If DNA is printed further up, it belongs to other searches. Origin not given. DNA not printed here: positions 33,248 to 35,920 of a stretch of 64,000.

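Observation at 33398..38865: Orphan VirD4/TraG-type coupling ATPase operonic with a pentapeptide-repeat protein, next to a TolC-like/SPOR lipoprotein, with no other T4SS gene nearby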

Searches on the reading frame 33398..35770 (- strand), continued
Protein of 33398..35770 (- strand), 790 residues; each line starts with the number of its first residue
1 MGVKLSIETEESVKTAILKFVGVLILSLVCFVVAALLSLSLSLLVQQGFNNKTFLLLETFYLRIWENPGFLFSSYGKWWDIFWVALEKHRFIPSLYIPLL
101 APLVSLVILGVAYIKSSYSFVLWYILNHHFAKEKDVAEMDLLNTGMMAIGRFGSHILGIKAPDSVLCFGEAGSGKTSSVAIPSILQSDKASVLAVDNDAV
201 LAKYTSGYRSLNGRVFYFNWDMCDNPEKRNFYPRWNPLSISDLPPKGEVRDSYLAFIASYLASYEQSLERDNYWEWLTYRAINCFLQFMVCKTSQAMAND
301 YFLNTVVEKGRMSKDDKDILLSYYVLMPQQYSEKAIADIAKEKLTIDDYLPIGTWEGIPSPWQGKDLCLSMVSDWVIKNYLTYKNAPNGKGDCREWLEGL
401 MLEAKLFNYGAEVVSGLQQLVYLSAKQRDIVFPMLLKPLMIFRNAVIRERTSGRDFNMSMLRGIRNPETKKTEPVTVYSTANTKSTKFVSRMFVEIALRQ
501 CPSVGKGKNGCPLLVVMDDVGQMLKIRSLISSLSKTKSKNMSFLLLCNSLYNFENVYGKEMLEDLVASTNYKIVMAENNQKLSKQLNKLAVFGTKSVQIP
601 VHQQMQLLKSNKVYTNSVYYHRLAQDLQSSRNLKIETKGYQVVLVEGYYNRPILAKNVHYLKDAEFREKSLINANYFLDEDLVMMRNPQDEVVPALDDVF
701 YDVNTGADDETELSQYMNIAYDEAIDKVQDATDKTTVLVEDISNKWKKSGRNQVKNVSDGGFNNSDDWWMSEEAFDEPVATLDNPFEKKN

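Call 59: list_cluster_members(proteins=[P0275, P0266, P0258, P0277, P0297, P0304, P0263, P0268, P0272, P0290])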
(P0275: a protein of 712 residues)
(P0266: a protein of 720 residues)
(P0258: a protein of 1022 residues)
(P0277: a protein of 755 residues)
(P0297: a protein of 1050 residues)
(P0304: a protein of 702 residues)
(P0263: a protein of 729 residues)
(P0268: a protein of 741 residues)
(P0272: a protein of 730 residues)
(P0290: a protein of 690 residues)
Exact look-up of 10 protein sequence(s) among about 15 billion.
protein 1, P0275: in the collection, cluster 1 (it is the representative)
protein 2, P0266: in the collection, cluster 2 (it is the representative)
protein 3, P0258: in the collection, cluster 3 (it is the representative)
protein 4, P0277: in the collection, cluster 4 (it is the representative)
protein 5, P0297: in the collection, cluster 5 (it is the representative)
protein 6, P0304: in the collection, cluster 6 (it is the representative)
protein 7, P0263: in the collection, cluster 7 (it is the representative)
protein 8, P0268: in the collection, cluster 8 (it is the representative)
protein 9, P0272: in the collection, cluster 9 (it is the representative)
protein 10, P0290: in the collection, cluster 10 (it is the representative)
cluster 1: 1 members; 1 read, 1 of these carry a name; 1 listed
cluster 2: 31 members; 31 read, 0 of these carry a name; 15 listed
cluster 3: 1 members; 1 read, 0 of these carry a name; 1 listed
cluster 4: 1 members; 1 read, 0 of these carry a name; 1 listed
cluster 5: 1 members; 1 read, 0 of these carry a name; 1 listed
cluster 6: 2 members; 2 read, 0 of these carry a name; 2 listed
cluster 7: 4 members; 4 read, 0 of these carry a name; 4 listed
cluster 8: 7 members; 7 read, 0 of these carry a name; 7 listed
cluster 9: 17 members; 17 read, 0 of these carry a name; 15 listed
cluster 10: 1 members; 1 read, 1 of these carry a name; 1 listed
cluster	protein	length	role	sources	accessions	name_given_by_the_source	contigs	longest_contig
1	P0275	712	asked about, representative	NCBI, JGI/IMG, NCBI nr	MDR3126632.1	MAG: type IV secretory system conjugative DNA transfer family protein [Rickettsiales ... | type IV secretory pathway TraG/TraD family ATPase VirD4 | type IV secretory system conjugative DNA transfer family protein [Rickettsiales bacterium]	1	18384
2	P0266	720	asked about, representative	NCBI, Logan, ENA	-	-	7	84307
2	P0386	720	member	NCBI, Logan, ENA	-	-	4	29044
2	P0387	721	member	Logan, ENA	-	-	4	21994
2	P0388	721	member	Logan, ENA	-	-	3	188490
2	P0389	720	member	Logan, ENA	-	-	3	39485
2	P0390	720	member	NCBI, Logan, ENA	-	-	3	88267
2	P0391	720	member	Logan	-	-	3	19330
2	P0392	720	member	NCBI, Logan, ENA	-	-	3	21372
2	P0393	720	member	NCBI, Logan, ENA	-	-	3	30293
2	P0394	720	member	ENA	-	-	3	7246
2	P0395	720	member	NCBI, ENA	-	-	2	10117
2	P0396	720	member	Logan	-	-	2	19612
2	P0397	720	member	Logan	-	-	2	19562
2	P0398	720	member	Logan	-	-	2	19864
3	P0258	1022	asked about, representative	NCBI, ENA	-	-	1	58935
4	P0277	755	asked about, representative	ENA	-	-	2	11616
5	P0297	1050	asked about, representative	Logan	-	-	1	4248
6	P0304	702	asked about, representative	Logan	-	-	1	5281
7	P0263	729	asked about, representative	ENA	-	-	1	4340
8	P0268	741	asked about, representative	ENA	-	-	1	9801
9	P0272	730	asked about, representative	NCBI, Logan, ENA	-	-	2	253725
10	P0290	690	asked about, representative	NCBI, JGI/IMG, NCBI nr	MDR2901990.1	MAG: type IV secretory system conjugative DNA transfer family protein [Lactobacillales ... | hypothetical protein | type IV secretory system conjugative DNA transfer family protein [Lactobacillales ...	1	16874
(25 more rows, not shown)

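Call 60: find_encoding_contigs(protein=P0272, flank=10000, max_places=2)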
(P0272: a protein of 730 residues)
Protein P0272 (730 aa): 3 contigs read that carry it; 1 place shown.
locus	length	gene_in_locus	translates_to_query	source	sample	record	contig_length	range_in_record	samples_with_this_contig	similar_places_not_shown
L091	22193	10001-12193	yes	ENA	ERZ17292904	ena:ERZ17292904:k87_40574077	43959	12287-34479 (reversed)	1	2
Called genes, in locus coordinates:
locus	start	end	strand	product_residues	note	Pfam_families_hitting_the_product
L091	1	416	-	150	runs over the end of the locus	PF09424:YqeY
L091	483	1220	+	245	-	PF01478:Peptidase_A24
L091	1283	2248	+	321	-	PF13413:HTH_25, PF13464:RodZ_C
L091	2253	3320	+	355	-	PF03462:PCRF, PF00472:RF-1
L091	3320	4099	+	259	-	PF07669:Eco57I (weak), PF13489:Methyltransf_23 (faint), PF05175:MTS, PF13847:Methyltransf_31, PF08242:Methyltransf_12 (weak), PF13649:Methyltransf_25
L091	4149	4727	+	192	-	PF13302:Acetyltransf_3, PF00583:Acetyltransf_1 (weak)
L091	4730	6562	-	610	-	PF02518:HATPase_c (weak), PF13589:HATPase_c_3, PF01119:DNA_mis_repair, PF08676:MutL_C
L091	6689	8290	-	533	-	PF00342:PGI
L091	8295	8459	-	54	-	-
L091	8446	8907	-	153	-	PF01252:Peptidase_A8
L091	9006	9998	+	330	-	PF00805:Pentapeptide (weak), PF13576:Pentapeptide_3 (weak), PF13599:Pentapeptide_4 (weak), PF00805:Pentapeptide (weak)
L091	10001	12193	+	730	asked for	PF02534:T4SS-DNA_transf, PF10412:TrwB_AAD_bind, PF12696:TraG-D_C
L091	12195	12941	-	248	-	-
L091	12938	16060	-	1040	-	PF00580:UvrD-helicase, PF01443:Viral_helicase1 (faint), PF13245:AAA_19 (weak), PF12705:PDDEXK_1 (faint), PF13361:UvrD_C, PF13538:UvrD_C_2 (weak)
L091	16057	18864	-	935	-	PF12705:PDDEXK_1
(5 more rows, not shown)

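Call 61: find_encoding_contigs(protein=P0258, flank=10000, max_places=2)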
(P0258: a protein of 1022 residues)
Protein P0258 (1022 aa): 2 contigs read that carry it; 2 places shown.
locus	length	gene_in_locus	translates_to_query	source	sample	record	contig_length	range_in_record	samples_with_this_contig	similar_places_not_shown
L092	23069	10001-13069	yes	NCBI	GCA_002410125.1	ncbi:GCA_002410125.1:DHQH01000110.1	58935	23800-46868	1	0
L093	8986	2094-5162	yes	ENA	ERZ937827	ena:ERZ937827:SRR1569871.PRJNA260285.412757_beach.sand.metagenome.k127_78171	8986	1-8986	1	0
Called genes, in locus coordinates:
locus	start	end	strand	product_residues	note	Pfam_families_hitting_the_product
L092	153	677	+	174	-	-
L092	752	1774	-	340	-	PF01408:GFO_IDH_MocA, PF03807:F420_oxidored (faint), PF22725:GFO_IDH_MocA_C3, PF02894:GFO_IDH_MocA_C (faint)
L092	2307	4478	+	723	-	PF02321:OEP (weak)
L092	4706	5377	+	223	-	PF00364:Biotin_lipoyl (faint), PF25917:BSH_RND (weak), PF25997:BSH_YhbJ (faint)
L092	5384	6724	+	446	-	-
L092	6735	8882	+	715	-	PF02163:Peptidase_M50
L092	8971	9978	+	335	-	PF00805:Pentapeptide (weak)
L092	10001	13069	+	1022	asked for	PF02534:T4SS-DNA_transf, PF10412:TrwB_AAD_bind, PF12696:TraG-D_C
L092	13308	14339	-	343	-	PF00142:Fer4_NifH (faint), PF09140:MipZ, PF10609:ParA, PF13614:AAA_31, PF01656:CbiA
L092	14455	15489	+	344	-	PF01145:Band_7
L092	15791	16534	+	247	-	PF01145:Band_7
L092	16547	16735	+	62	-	PF09838:DUF2065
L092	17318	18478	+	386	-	PF00089:Trypsin, PF13365:Trypsin_2, PF00595:PDZ, PF13180:PDZ_2, PF17820:PDZ_6, PF13180:PDZ_2 (weak)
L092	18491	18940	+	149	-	PF04364:DNA_pol3_chi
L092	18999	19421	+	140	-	PF00334:NDK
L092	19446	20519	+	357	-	PF09839:DUF2066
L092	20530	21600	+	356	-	PF01594:AI-2E_transport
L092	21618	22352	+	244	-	PF00308:Bac_DnaA (weak), PF22688:Hda_lid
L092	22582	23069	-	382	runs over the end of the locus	PF01612:DNA_pol_A_exo1, PF00570:HRDC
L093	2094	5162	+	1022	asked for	PF02534:T4SS-DNA_transf, PF10412:TrwB_AAD_bind, PF12696:TraG-D_C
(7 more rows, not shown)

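Call 69: find_related_loci(query=A6, collection=metagenome_contigs, flank=10000)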
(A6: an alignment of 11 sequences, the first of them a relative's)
Query A6 (1022 aa) in metagenome_contigs; peptide patterns used: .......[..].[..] (x = any residue, [..] = any of these).
177 stretches matched a pattern; 65 encode a relative of the query (tblastn E <= 1e-3); 65 distinct loci.
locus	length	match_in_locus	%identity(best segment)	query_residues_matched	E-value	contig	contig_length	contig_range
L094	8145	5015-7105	38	12-702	5e-155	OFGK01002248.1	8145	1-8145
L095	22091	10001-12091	38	12-702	8e-155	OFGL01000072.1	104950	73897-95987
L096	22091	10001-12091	39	12-702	2e-154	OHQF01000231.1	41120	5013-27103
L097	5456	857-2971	36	3-709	5e-145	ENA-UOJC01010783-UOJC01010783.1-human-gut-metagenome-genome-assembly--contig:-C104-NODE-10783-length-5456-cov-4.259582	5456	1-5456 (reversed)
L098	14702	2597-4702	37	12-706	2e-142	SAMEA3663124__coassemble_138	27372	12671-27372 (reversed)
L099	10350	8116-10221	37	12-706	4e-142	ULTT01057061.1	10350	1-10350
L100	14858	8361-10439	36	15-709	8e-140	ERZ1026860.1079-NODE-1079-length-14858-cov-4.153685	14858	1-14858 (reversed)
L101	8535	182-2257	36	16-706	2e-139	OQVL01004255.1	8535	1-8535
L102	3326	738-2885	36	11-722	3e-145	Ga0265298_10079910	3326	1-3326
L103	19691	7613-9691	36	15-709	8e-137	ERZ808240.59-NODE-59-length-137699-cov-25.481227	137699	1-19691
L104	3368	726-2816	35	15-714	4e-143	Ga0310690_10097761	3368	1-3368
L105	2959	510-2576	36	20-700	2e-143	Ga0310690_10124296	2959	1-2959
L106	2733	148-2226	35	15-709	4e-144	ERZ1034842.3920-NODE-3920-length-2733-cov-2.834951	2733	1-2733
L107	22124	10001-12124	36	15-733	6e-147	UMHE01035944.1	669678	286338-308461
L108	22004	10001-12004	36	15-682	3e-133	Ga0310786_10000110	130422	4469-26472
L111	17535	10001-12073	35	20-700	3e-131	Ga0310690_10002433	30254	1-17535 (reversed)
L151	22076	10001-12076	36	16-706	3e-139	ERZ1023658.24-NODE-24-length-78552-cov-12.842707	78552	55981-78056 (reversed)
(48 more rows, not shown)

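Call 76: search_protein_families(library=pfam, proteins=[L092:2307-4478:+, L092:4706-5377:+, L092:5384-6724:+, L092:6735-8882:+, L092:8971-9978:+, L095:8426-9955:+, L095:7833-8357:+, L111:8793-9959:+, L111:12231-12866:+, L111:12863-13297:+], max_evalue=0.01)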
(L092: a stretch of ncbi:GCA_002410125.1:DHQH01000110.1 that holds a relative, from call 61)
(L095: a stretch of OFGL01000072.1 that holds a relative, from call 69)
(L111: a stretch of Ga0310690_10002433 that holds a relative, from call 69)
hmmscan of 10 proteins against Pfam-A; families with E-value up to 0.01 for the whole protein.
L092:2307-4478:+ (723 aa): 1 family
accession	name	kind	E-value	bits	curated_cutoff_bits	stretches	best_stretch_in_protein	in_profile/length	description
PF02321.23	OEP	-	8.6e-25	88.1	22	2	42-240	3-187/187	Outer membrane efflux protein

L092:4706-5377:+ (223 aa): 4 families
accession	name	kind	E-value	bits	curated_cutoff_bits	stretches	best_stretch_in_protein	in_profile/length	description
PF13437.12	HlyD_3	-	4.6e-20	72.8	22.2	1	111-201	2-94/106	HlyD family secretion protein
PF16576.10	HlyD_D23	-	1.2e-14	54.6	30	1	11-211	16-212/214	Barrel-sandwich domain of CusB or HlyD membrane-fusion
PF00364.28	Biotin_lipoyl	-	9e-06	25.9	22.1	0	108-139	42-73/73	Biotin-requiring enzyme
PF13533.13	Biotin_lipoyl_2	-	0.00016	21.9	29.8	0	17-44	3-30/32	Biotin-lipoyl like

L092:5384-6724:+ (446 aa): 2 families
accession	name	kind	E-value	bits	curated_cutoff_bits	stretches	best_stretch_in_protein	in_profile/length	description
PF13437.12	HlyD_3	-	5.3e-12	46.8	22.2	1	325-406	16-95/106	HlyD family secretion protein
PF16576.10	HlyD_D23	-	2.1e-05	24.3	30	1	213-381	20-181/214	Barrel-sandwich domain of CusB or HlyD membrane-fusion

L092:6735-8882:+ (715 aa): 2 families
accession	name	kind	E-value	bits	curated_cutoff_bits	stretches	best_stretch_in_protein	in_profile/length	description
PF02163.28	Peptidase_M50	-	4.1e-08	33.3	27.2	1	195-275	2-102/221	Peptidase family M50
PF13533.13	Biotin_lipoyl_2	-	8e-05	22.8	29.8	1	469-486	12-29/32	Biotin-lipoyl like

L092:8971-9978:+ (335 aa): 1 family
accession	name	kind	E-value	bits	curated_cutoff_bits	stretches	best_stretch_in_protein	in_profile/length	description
PF00805.28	Pentapeptide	-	1.1e-07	31.7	20.2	1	138-176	2-40/40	Pentapeptide repeats (8 copies)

L095:8426-9955:+ (509 aa): 0 families

L095:7833-8357:+ (174 aa): 0 families

L111:8793-9959:+ (388 aa): 0 families

L111:12231-12866:+ (211 aa): 0 families

L111:12863-13297:+ (144 aa): 0 families

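Call 79: find_encoding_contigs(protein=P0260, flank=10000, max_places=2)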
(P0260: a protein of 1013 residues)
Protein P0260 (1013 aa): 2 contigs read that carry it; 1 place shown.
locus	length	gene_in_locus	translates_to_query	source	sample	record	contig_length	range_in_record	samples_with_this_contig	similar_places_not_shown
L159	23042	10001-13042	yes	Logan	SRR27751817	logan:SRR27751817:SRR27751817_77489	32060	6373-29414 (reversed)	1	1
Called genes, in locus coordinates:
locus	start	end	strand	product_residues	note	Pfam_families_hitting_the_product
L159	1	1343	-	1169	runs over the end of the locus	PF13395:HNH_4 (faint), PF18541:RuvC_III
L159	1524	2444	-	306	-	PF01867:Cas_Cas1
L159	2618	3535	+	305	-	PF00892:EamA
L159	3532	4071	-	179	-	PF13673:Acetyltransf_10, PF00583:Acetyltransf_1, PF13508:Acetyltransf_7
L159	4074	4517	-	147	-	-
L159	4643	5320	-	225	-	PF00132:Hexapep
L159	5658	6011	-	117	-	-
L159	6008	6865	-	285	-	PF20434:BD-FAE (faint), PF00561:Abhydrolase_1, PF12146:Hydrolase_4, PF12697:Abhydrolase_6 (weak)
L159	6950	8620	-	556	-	PF01268:FTHFS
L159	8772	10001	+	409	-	PF13599:Pentapeptide_4, PF13576:Pentapeptide_3, PF00805:Pentapeptide, PF13576:Pentapeptide_3 (weak), PF00805:Pentapeptide (weak)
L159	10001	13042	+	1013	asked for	PF02534:T4SS-DNA_transf, PF10412:TrwB_AAD_bind (weak), PF12696:TraG-D_C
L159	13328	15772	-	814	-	PF00343:Phosphorylase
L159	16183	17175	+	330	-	PF00702:Hydrolase, PF13419:HAD_2 (faint), PF13242:Hydrolase_like (weak)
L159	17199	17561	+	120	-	-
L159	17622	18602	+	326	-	PF00702:Hydrolase, PF13419:HAD_2 (faint), PF13242:Hydrolase_like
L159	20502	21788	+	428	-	PF02321:OEP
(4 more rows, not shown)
